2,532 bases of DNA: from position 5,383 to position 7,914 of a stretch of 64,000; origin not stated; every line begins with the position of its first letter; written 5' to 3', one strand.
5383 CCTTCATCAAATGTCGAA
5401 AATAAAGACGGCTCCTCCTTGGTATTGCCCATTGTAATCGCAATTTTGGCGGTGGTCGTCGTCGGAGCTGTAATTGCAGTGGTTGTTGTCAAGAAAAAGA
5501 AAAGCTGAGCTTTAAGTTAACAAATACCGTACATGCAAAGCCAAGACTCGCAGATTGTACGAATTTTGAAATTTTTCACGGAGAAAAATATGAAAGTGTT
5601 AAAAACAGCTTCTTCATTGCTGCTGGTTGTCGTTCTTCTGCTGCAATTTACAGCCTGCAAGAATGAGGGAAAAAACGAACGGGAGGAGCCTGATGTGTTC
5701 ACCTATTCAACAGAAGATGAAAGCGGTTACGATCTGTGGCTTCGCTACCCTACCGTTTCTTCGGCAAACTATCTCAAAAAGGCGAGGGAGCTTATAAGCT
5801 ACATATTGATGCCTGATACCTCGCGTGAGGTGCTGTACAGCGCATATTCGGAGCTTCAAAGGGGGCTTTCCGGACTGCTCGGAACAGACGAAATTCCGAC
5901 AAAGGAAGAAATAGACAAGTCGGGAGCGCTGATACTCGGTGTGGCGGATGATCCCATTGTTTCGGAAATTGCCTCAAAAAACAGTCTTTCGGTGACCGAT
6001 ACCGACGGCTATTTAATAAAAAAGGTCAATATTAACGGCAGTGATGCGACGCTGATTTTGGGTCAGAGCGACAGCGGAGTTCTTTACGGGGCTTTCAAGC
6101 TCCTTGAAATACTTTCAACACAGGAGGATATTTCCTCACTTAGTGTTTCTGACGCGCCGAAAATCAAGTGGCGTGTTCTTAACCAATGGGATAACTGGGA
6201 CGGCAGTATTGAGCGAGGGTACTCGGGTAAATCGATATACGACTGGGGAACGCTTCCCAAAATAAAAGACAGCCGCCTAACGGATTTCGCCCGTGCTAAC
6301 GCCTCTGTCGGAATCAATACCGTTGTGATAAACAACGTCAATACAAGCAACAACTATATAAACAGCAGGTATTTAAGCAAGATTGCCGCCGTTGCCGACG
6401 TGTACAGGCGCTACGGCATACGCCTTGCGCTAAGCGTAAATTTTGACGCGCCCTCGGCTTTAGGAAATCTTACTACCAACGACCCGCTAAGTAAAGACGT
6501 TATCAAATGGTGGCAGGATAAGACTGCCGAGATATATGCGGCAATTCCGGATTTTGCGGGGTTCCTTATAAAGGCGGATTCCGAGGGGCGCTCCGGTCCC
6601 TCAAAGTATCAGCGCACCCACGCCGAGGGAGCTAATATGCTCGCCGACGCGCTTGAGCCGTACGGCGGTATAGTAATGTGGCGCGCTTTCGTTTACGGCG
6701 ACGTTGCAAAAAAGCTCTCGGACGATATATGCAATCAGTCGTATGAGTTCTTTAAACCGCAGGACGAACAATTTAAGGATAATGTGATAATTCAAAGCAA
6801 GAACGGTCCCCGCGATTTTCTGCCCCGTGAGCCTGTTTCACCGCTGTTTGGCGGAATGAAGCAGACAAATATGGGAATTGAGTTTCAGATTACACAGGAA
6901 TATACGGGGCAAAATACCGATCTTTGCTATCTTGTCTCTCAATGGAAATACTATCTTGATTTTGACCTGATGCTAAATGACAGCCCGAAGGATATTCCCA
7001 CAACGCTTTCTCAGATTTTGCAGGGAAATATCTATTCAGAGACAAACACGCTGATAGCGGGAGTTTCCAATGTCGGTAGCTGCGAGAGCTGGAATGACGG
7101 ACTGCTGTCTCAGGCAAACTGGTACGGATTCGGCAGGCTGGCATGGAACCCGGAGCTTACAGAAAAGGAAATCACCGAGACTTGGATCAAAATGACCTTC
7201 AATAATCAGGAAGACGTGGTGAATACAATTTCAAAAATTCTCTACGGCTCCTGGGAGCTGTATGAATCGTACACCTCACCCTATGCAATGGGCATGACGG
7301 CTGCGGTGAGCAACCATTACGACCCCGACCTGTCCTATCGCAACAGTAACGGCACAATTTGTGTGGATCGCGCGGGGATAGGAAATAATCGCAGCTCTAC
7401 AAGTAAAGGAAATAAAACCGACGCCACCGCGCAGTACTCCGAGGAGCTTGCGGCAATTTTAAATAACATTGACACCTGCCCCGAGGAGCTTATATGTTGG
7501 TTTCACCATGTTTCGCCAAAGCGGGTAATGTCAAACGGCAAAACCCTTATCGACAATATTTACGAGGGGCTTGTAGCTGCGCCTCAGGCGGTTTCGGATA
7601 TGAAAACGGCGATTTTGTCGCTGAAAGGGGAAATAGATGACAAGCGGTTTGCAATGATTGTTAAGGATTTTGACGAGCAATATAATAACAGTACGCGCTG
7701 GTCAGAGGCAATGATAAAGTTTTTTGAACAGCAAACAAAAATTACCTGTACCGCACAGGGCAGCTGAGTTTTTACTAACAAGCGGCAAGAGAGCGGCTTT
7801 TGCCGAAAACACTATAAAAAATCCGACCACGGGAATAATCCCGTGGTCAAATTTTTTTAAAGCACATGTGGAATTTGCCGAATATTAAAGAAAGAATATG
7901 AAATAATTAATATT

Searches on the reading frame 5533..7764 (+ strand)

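Call 16: search_protein_families(library=pfam, proteins=[window:5533-7764:+], max_evalue=0.001)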
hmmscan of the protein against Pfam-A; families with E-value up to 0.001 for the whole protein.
window:5533-7764:+ (744 aa): 3 families
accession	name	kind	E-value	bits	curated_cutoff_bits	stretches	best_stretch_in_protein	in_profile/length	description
PF07488.18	Glyco_hydro_67M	-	7.8e-135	449.6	23.5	1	195-520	3-326/326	Glycosyl hydrolase family 67 middle domain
PF07477.17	Glyco_hydro_67C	-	6.1e-59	199.7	27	1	525-740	5-219/223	Glycosyl hydrolase family 67 C-terminus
PF03648.19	Glyco_hydro_67N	-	3.4e-21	76.1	24.3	1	68-190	1-120/120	Glycosyl hydrolase family 67 N-terminus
